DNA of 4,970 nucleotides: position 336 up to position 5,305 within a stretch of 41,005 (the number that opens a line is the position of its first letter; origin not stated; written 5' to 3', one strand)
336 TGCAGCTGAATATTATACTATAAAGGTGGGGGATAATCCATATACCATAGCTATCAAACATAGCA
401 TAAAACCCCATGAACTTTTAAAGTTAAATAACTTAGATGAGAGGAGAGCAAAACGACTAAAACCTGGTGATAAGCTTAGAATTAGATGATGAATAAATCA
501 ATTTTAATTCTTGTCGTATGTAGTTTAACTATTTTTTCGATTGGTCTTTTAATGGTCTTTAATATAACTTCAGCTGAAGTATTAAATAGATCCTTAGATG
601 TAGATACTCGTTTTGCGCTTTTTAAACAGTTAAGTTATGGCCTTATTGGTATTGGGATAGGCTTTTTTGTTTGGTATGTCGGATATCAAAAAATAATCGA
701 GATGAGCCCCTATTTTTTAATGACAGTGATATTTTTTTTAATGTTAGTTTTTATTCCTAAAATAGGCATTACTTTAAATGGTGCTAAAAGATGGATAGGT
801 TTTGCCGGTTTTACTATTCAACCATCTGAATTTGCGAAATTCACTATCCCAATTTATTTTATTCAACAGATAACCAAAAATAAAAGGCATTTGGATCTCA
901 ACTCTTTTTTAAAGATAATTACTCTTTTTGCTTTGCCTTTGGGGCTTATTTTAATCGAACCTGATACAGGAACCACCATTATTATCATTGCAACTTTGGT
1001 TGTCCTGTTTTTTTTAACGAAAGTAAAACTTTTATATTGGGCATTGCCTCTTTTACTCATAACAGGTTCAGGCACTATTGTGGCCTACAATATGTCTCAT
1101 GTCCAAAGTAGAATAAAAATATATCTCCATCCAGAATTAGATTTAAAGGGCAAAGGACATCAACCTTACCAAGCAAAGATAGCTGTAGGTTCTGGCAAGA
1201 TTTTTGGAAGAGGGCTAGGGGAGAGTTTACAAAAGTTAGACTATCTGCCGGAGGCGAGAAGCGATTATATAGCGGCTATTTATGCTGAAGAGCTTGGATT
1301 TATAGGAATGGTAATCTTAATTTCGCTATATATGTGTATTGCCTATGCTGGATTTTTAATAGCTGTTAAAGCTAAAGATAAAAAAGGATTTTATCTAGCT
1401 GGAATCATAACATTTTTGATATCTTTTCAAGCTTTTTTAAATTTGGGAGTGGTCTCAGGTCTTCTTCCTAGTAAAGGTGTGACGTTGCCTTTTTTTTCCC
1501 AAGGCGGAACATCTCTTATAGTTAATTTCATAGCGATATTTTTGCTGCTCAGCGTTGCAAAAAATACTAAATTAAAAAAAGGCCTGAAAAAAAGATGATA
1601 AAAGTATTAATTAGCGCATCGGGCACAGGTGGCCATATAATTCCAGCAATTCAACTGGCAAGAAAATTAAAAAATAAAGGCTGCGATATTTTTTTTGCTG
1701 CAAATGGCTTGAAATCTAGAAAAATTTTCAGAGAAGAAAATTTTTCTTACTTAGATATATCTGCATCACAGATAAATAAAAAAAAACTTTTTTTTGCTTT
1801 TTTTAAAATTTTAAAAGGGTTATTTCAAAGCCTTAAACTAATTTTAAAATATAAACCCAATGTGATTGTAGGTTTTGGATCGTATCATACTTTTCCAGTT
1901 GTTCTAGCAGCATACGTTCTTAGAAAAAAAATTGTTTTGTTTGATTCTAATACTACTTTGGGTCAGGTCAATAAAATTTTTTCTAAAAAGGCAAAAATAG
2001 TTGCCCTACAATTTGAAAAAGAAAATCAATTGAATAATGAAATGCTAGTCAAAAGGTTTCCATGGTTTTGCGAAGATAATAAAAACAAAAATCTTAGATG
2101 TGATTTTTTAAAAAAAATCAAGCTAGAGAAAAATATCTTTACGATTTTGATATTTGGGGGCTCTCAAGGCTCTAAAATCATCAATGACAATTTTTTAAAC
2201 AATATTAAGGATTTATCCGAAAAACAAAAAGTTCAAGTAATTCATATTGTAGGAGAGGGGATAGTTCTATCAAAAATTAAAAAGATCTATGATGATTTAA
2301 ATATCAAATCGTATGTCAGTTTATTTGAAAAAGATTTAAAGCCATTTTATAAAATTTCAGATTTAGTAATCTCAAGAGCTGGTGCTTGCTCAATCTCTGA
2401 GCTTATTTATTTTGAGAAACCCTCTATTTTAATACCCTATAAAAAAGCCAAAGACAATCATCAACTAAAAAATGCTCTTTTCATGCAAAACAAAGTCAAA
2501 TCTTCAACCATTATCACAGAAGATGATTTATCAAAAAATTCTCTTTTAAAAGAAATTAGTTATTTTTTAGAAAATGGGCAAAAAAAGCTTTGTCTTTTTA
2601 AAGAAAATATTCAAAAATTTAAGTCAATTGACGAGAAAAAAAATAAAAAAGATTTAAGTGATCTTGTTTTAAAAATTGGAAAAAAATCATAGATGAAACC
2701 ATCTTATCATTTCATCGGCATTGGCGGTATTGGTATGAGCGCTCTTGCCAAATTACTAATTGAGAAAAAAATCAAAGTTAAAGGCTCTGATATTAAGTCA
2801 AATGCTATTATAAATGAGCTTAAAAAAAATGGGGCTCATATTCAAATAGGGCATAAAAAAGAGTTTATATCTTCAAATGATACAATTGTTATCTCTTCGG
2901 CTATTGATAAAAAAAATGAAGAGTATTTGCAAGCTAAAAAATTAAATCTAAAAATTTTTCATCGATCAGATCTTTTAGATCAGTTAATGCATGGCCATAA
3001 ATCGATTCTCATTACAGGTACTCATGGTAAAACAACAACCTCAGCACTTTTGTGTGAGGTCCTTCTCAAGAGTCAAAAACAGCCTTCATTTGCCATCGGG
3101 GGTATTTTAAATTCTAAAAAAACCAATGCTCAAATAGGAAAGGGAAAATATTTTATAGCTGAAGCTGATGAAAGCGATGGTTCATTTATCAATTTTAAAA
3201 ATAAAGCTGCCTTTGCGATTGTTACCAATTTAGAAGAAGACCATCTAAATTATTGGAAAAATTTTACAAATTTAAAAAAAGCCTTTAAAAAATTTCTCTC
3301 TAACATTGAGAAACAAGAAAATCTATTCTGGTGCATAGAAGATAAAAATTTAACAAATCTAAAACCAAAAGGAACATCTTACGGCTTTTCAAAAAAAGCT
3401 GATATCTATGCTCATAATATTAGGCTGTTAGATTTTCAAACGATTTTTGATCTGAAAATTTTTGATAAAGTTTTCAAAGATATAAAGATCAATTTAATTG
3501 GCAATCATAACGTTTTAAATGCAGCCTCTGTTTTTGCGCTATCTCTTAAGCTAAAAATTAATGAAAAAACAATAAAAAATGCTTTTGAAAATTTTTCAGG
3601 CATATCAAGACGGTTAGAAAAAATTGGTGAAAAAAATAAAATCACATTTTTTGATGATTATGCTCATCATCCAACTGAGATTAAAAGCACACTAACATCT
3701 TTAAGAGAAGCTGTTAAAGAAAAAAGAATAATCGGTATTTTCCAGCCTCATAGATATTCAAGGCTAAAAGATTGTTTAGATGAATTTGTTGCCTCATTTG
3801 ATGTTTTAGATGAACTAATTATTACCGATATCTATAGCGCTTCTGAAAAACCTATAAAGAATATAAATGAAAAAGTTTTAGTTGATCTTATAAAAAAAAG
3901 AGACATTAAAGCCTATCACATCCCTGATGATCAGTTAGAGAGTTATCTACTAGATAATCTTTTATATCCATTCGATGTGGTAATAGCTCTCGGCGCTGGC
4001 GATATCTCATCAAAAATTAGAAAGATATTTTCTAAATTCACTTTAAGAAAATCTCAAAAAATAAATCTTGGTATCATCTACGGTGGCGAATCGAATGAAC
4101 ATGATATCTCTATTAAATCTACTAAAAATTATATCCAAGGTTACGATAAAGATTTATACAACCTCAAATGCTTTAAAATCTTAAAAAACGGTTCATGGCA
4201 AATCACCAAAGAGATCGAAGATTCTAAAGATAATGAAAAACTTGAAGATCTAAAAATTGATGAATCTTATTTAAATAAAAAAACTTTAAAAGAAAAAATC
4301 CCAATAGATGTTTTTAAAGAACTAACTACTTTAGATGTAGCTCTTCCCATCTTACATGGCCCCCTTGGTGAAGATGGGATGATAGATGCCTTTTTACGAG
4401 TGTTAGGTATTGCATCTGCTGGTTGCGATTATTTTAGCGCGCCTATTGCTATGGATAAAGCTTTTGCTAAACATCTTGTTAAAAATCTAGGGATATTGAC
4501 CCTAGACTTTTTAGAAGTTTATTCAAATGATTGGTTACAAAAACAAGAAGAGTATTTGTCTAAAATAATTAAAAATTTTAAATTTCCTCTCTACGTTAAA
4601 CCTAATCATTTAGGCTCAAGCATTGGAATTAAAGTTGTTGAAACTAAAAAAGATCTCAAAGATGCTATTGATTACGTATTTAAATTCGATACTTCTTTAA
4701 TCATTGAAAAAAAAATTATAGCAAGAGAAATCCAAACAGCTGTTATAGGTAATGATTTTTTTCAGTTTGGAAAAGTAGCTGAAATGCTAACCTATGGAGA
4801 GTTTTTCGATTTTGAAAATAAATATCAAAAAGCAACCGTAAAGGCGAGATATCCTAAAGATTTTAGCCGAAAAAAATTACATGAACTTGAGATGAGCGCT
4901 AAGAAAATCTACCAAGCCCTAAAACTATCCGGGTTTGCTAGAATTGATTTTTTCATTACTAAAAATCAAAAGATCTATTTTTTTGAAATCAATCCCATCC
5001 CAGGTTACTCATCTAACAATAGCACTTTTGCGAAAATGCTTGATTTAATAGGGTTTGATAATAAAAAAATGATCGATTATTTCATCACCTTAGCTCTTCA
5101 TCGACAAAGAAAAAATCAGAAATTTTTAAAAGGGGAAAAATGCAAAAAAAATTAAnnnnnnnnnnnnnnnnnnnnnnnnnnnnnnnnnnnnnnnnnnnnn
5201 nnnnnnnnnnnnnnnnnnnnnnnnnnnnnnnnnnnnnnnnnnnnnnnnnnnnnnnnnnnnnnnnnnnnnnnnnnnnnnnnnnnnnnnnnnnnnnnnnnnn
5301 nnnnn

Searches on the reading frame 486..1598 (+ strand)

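Call 63: search_protein_families(library=pfam, proteins=[window:486-1598:+], max_evalue=0.00001)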
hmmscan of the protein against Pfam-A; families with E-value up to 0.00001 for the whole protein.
window:486-1598:+ (370 aa): 1 family
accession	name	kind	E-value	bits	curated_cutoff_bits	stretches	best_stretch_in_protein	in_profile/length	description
PF01098.24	FTSW_RODA_SPOVE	-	1e-85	288.3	26.4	1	10-362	5-355/356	Cell cycle protein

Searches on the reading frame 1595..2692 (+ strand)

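Call 63: search_protein_families(library=pfam, proteins=[window:1595-2692:+], max_evalue=0.00001)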
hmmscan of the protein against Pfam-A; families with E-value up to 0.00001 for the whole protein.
window:1595-2692:+ (365 aa): 2 families
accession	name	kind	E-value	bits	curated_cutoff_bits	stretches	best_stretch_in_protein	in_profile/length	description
PF04101.22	Glyco_tran_28_C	-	9.8e-32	110.7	22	1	183-345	1-162/166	Glycosyltransferase family 28 C-terminal domain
PF03033.26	Glyco_transf_28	-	3e-23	82.9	26.2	1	4-137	1-138/139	Glycosyltransferase family 28 N-terminal domain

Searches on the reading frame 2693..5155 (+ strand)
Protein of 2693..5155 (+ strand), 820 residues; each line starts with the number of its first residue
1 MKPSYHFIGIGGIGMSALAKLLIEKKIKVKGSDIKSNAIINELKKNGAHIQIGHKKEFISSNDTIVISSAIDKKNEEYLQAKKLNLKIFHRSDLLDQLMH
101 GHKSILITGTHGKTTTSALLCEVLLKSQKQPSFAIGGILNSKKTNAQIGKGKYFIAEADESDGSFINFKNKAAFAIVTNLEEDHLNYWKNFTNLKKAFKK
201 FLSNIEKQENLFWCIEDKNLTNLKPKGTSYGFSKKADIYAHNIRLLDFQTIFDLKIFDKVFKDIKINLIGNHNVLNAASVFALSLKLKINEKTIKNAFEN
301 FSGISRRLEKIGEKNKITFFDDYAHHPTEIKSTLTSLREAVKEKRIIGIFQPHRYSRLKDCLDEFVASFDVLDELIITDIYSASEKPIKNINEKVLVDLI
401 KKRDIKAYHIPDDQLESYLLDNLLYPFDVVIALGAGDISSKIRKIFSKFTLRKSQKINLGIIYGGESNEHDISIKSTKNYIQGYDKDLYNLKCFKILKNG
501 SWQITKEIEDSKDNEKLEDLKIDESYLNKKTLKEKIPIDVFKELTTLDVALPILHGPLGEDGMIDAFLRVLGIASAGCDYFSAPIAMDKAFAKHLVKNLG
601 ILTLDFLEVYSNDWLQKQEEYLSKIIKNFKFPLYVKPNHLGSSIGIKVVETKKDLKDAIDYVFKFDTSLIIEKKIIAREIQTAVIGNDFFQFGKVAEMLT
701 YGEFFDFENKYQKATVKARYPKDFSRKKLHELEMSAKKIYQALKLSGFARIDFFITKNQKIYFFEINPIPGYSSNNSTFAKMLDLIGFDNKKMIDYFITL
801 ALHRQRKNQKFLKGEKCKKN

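Call 63: search_protein_families(library=pfam, proteins=[window:2693-5155:+], max_evalue=0.00001)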
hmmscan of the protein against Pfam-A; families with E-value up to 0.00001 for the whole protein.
window:2693-5155:+ (820 aa): 7 families
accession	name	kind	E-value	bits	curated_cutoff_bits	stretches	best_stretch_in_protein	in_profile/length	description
PF07478.18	Dala_Dala_lig_C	-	3.6e-52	177.3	24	1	595-798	1-203/204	D-ala D-ala ligase C-terminus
PF01820.27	Dala_Dala_lig_N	-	2.3e-25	89.9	34.6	1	459-578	2-121/121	D-ala D-ala ligase N-terminus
PF01225.30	Mur_ligase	-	3.2e-23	82.3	21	1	5-102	2-94/95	Mur ligase family, catalytic domain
PF08245.18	Mur_ligase_M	-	2.1e-21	77.2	24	1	107-283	1-199/200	Mur ligase middle domain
PF02875.26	Mur_ligase_C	-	1.8e-16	61.6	28.4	1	306-436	1-127/127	Mur ligase, glutamate ligase domain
PF02222.28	ATP-grasp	-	1.8e-09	37.9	27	1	617-769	17-162/179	ATP-grasp domain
PF02786.22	CPSase_L_D2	-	6.4e-07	29.5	19.8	1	609-768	17-178/211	Carbamoyl-phosphate synthase L chain, ATP binding domain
